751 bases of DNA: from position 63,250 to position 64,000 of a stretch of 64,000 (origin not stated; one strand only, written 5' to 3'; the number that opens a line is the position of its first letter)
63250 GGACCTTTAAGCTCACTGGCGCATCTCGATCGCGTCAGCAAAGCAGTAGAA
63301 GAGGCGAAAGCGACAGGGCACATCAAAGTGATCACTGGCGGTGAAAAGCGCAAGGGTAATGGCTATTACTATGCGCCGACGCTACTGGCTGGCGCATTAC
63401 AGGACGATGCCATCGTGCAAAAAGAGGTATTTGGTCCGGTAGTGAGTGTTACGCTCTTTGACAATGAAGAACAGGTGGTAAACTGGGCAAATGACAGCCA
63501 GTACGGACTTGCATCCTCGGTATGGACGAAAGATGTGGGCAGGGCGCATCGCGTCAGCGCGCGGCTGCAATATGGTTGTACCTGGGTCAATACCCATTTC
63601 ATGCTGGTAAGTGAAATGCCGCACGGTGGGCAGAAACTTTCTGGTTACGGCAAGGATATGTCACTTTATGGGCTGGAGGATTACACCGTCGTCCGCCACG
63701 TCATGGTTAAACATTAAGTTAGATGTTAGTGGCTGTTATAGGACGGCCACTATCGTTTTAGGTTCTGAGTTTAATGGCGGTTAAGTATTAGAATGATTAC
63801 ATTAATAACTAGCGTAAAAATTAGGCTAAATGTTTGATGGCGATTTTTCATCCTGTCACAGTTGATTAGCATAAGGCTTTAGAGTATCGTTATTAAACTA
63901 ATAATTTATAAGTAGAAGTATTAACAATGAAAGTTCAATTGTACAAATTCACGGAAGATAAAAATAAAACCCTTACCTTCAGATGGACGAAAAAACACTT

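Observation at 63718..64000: Very AT-rich segment after patD with a possible gene start at the window edge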

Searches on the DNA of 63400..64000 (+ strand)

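Call 4: search_dna_similar(query=window:63400-64000:+, collection=ecoli_genomes, mode=near, max_rows=30)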
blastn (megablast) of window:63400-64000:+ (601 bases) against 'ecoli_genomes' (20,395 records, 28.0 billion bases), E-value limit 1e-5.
Records with a match: 5415; places in all: 5422; records where one place covers at least 80% of the query: 1147.
Genomes with a match: 5414 of 5426; with a place that covers at least 80% of the query: 1147. Places per genome that has any: lowest 1, median 1, highest 2. On chromosomes: 5416 places; on plasmids: 6.
Best place of each record, by identity: >=99% 196; 95-99% 5202; 90-95% 11; 80-90% 6.
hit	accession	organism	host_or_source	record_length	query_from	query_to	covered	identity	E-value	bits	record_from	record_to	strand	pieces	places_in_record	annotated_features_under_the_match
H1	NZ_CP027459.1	Escherichia coli strain 90-3040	missing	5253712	1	601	100%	98.8%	0e+0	1072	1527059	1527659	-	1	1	patD: aminobutyraldehyde dehydrogenase | CatB-related O-acetyltransferase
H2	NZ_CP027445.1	Escherichia coli strain 2013C-3492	Homo sapiens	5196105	1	601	100%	98.8%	0e+0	1072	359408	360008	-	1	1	patD: aminobutyraldehyde dehydrogenase | CatB-related O-acetyltransferase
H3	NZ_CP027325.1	Escherichia coli strain 2013C-4830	Homo sapiens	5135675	1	601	100%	98.8%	0e+0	1072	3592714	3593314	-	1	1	patD: aminobutyraldehyde dehydrogenase | CatB-related O-acetyltransferase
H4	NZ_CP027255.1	Escherichia coli strain EC11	cow dung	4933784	1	601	100%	98.8%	0e+0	1072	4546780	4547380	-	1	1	patD: aminobutyraldehyde dehydrogenase | CatB-related O-acetyltransferase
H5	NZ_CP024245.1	Escherichia coli O27:H7 strain B4103-1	missing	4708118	1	601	100%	98.8%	0e+0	1072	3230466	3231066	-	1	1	patD: aminobutyraldehyde dehydrogenase | CatB-related O-acetyltransferase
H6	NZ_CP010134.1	Escherichia coli strain D1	dog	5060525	1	601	100%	98.8%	0e+0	1072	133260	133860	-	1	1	patD: aminobutyraldehyde dehydrogenase | CatB-related O-acetyltransferase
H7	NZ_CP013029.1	Escherichia coli strain 2012C-4227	Homo sapiens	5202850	1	601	100%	98.8%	0e+0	1072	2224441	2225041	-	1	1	patD: aminobutyraldehyde dehydrogenase | CatB-related O-acetyltransferase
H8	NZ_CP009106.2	Escherichia coli strain 94-3024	human stool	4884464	1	601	100%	98.8%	0e+0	1072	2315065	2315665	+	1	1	patD: aminobutyraldehyde dehydrogenase | CatB-related O-acetyltransferase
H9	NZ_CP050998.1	Escherichia coli O39:NM str. F8704-2 strain F8704-2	missing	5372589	1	601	100%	98.8%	0e+0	1072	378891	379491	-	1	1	patD: aminobutyraldehyde dehydrogenase | CatB-related O-acetyltransferase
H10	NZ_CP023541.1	Escherichia coli O104:H21 str. CFSAN002236 strain ATCC ...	Homo sapiens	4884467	1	601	100%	98.8%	0e+0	1072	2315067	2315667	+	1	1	patD: aminobutyraldehyde dehydrogenase | CatB-related O-acetyltransferase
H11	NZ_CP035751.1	Escherichia coli E110019 strain E110019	-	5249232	1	601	100%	98.8%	0e+0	1072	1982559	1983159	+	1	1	patD: aminobutyraldehyde dehydrogenase | CatB-related O-acetyltransferase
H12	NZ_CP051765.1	Escherichia coli strain SCU-113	Homo sapiens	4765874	1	601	100%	98.8%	0e+0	1072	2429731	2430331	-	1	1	patD: aminobutyraldehyde dehydrogenase | CatB-related O-acetyltransferase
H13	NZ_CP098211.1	Escherichia coli strain Z0117EC0040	Canis lupus familiaris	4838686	1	601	100%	98.8%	0e+0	1072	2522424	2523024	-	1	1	patD: aminobutyraldehyde dehydrogenase | CatB-related O-acetyltransferase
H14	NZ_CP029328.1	Escherichia coli strain A1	Short-beaked echidna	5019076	1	601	100%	98.8%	0e+0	1072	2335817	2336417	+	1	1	patD: aminobutyraldehyde dehydrogenase | CatB-related O-acetyltransferase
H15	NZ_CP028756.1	Escherichia coli strain A19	Vampire bat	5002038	1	601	100%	98.8%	0e+0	1072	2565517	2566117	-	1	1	patD: aminobutyraldehyde dehydrogenase | CatB-related O-acetyltransferase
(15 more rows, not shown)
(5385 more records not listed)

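Call 5: search_dna_similar(query=window:63718-64000:+, collection=ecoli_genomes, mode=near, max_rows=30, rows=spread)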
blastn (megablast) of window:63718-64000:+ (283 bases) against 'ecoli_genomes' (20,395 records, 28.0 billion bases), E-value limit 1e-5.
Records with a match: 1151; places in all: 1162; records where one place covers at least 80% of the query: 1139.
Genomes with a match: 1151 of 5426; with a place that covers at least 80% of the query: 1139. Places per genome that has any: lowest 1, median 1, highest 2. On chromosomes: 1160 places; on plasmids: 2.
Best place of each record, by identity: >=99% 959; 95-99% 4; 90-95% 188.
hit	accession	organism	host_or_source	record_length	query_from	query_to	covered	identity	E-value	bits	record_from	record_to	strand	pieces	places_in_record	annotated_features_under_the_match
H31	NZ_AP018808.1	Escherichia coli strain E2865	Bos taurus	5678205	1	283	100%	100.0%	2e-145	523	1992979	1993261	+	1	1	CatB-related O-acetyltransferase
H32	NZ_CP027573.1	Escherichia coli strain 2013C-4081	missing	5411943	1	283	100%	100.0%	2e-145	523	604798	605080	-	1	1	CatB-related O-acetyltransferase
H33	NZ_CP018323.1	Escherichia coli strain KSC9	porcine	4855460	1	283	100%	100.0%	2e-145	523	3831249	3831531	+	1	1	CatB-related O-acetyltransferase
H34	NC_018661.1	Escherichia coli O104:H4 str. 2009EL-2071 strain 2009EL-2071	Stool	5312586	1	283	100%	100.0%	2e-145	523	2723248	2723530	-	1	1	CatB-related O-acetyltransferase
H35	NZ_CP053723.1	Escherichia coli strain CP66-6_Sichuan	pig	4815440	1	283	100%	100.0%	2e-145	523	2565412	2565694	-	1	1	CatB-related O-acetyltransferase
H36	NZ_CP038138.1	Escherichia coli strain G3X16-2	pig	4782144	1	283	100%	100.0%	2e-145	523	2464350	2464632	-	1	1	CatB-related O-acetyltransferase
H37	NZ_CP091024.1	Escherichia coli strain STEC379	pork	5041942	1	283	100%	100.0%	2e-145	523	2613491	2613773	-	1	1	CatB-related O-acetyltransferase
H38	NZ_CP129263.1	Escherichia coli strain STEC1588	Homo sapiens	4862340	1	283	100%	100.0%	2e-145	523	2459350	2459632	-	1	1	CatB-related O-acetyltransferase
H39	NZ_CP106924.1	Escherichia coli strain MFDS1016424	spicy squid salad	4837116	1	283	100%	100.0%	2e-145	523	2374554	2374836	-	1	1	CatB-related O-acetyltransferase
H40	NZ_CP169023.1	Escherichia coli strain UTME-6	Veal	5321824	1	283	100%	100.0%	2e-145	523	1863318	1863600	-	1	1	CatB-related O-acetyltransferase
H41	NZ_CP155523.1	Escherichia coli strain WWCOL-315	wastewater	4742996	1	283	100%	100.0%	2e-145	523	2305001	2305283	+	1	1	CatB-related O-acetyltransferase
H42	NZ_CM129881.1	Escherichia coli strain MB07011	seawater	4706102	1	283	100%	100.0%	2e-145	523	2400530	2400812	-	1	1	CatB-related O-acetyltransferase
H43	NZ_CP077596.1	Escherichia coli O111:NM strain 08-4377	Homo sapiens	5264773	1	283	100%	100.0%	2e-145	523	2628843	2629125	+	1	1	CatB-related O-acetyltransferase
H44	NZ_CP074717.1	Escherichia coli strain War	Homo sapiens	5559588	1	283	100%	100.0%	2e-145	523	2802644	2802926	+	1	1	CatB-related O-acetyltransferase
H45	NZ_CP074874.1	Escherichia coli strain 2011C_4037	Homo sapiens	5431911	1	283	100%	100.0%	2e-145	523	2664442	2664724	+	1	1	CatB-related O-acetyltransferase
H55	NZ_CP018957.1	Escherichia coli strain Ecol_316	Homo sapiens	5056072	1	283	100%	90.9%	8e-104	385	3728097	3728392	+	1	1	CatB-related O-acetyltransferase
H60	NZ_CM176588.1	Escherichia coli strain cM2a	Homo sapiens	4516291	1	148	52%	99.3%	8e-69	268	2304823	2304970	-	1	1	none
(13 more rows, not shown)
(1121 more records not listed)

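Call 6: get_annotated_region(hit=H31, flank=8000)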
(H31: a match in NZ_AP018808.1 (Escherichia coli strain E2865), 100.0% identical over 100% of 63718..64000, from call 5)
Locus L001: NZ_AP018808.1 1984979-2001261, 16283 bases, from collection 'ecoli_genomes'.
description: Escherichia coli strain E2865 chromosome, complete genome
organism: Escherichia coli strain E2865 (NCBI taxid 562)
replicon: chromosome; assembly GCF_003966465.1
host: Bos taurus; source: -; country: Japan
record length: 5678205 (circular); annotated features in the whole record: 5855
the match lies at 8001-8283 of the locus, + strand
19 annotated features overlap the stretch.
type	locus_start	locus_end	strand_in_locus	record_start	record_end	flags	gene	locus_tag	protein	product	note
CDS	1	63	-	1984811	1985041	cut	yncJ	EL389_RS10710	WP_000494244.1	YncJ family protein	-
CDS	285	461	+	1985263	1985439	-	hicA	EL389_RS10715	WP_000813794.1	type II toxin-antitoxin system mRNA interferase toxin HicA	-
CDS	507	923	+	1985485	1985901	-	hicB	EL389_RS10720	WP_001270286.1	type II toxin-antitoxin system antitoxin HicB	-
CDS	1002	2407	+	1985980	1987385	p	ydcR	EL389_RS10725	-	PLP-dependent aminotransferase family protein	frameshifted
CDS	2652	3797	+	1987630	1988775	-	ydcS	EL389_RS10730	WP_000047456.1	putative ABC transporter substrate-binding protein YdcS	-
CDS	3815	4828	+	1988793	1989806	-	ydcT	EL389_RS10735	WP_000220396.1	ABC transporter ATP-binding protein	-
CDS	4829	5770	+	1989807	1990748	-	ydcU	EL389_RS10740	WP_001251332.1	ABC transporter permease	-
CDS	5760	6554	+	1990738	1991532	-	ydcV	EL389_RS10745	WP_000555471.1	ABC transporter permease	-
CDS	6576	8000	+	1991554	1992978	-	patD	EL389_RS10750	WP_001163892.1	aminobutyraldehyde dehydrogenase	-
CDS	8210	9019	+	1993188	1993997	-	-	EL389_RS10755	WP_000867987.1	CatB-related O-acetyltransferase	-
CDS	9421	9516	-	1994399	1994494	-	yncL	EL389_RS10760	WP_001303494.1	stress response membrane protein YncL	-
CDS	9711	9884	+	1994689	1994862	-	ortT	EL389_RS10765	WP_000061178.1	orphan toxin OrtT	-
CDS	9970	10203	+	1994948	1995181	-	ydcY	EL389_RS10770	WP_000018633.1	DUF2526 family protein YdcY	-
CDS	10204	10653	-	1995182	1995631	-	ydcZ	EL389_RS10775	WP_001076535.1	DMT family transporter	-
CDS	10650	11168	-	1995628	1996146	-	mnaT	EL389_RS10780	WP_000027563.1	GNAT family N-acetyltransferase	-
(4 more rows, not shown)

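Call 7: get_annotated_region(hit=H55, flank=8000)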
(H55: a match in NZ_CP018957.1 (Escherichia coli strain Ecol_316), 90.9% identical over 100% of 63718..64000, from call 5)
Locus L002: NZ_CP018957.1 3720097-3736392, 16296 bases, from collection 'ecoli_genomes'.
description: Escherichia coli strain Ecol_316 chromosome, complete genome
organism: Escherichia coli strain Ecol_316 (NCBI taxid 562)
replicon: chromosome; assembly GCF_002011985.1
host: Homo sapiens; source: not applicable; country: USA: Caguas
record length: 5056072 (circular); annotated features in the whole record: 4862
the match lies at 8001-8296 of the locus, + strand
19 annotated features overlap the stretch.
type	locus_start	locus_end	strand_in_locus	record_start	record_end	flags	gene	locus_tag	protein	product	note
CDS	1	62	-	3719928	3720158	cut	yncJ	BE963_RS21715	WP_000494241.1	YncJ family protein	-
CDS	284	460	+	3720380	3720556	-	hicA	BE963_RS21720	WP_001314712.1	type II toxin-antitoxin system mRNA interferase toxin HicA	-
CDS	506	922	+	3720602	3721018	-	hicB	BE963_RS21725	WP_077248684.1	type II toxin-antitoxin system antitoxin HicB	-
CDS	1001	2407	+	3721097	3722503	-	ydcR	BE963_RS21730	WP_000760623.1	PLP-dependent aminotransferase family protein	-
CDS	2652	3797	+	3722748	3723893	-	ydcS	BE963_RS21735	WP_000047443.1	putative ABC transporter substrate-binding protein YdcS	-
CDS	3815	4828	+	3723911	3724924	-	ydcT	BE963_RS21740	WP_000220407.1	ABC transporter ATP-binding protein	-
CDS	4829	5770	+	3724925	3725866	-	ydcU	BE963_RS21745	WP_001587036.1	ABC transporter permease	-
CDS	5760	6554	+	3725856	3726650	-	ydcV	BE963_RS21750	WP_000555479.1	ABC transporter permease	-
CDS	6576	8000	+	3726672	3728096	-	patD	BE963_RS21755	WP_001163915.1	aminobutyraldehyde dehydrogenase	-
CDS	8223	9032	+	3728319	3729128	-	-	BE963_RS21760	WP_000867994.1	CatB-related O-acetyltransferase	-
CDS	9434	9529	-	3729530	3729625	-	yncL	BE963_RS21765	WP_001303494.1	stress response membrane protein YncL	-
CDS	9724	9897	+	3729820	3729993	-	ortT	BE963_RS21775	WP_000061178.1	orphan toxin OrtT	-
CDS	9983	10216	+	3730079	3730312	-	ydcY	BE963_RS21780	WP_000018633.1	DUF2526 family protein YdcY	-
CDS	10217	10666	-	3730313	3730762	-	ydcZ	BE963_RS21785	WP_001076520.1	DMT family transporter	-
CDS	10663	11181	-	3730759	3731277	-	mnaT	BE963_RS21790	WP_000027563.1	GNAT family N-acetyltransferase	-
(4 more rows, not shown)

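Call 8: get_annotated_region(hit=H60, flank=8000)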
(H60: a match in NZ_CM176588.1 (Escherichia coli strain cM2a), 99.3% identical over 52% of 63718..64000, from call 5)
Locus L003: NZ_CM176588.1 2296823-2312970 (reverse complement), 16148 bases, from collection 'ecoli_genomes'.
description: Escherichia coli strain cM2a chromosome, whole genome shotgun sequence
organism: Escherichia coli strain cM2a (NCBI taxid 562)
replicon: chromosome; assembly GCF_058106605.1
host: Homo sapiens; source: -; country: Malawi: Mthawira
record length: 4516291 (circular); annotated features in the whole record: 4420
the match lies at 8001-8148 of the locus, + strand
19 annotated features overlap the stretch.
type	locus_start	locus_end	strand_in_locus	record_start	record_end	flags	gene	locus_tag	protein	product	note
CDS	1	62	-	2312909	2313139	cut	yncJ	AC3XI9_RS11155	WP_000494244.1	YncJ family protein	-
CDS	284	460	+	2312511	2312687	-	hicA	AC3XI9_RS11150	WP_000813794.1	type II toxin-antitoxin system mRNA interferase toxin HicA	-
CDS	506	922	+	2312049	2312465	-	hicB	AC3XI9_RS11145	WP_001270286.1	type II toxin-antitoxin system antitoxin HicB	-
CDS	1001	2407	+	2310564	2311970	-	ydcR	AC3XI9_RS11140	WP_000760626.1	aminotransferase-like domain-containing protein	-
CDS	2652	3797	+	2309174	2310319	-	ydcS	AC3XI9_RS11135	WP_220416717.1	putative ABC transporter substrate-binding protein YdcS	-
CDS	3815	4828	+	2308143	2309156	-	ydcT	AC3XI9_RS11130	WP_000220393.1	ABC transporter ATP-binding protein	-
CDS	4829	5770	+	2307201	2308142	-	ydcU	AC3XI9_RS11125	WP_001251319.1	ABC transporter permease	-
CDS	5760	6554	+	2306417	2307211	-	ydcV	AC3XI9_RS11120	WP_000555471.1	ABC transporter permease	-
CDS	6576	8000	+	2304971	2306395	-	patD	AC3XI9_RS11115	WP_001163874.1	aminobutyraldehyde dehydrogenase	-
CDS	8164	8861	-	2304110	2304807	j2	-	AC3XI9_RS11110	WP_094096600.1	IS1-like element IS1A family transposase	programmed frameshift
CDS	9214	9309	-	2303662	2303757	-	yncL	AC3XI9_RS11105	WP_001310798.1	stress response membrane protein YncL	-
CDS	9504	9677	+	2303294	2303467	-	ortT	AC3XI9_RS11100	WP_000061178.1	orphan toxin OrtT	-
CDS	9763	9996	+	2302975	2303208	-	ydcY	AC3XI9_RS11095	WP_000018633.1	DUF2526 family protein YdcY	-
CDS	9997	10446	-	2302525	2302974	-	ydcZ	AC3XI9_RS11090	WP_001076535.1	DMT family transporter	-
CDS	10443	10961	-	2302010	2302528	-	mnaT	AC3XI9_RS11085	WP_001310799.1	GNAT family N-acetyltransferase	-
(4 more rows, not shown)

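Call 26: search_rna_families(source=L001, start=7800, end=9800, threshold=evalue, max_evalue=1)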
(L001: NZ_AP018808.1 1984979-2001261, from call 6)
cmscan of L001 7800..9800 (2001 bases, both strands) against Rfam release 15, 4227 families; matches with E-value up to 1: 0.
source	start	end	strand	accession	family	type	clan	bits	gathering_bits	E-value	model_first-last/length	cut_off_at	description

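Call 61: search_dna_similar(query=L001:9020-9314:+, collection=plasmids, mode=distant, max_rows=8)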
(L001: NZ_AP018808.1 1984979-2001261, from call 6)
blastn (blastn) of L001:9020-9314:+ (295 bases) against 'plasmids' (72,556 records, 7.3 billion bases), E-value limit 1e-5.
Records with a match: 1; places in all: 1; records where one place covers at least 80% of the query: 1.
Best place of each record, by identity: 90-95% 1.
By first word of the organism name: Escherichia 1.
By predicted mobility (MOB-suite, as given by PLSDB): non-mobilizable 1.
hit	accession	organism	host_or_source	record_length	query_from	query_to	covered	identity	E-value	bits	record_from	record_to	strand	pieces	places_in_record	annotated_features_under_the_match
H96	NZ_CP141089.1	Escherichia coli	Homo sapiens,Infected Human Urine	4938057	1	295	100%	94.6%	3e-127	461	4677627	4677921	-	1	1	none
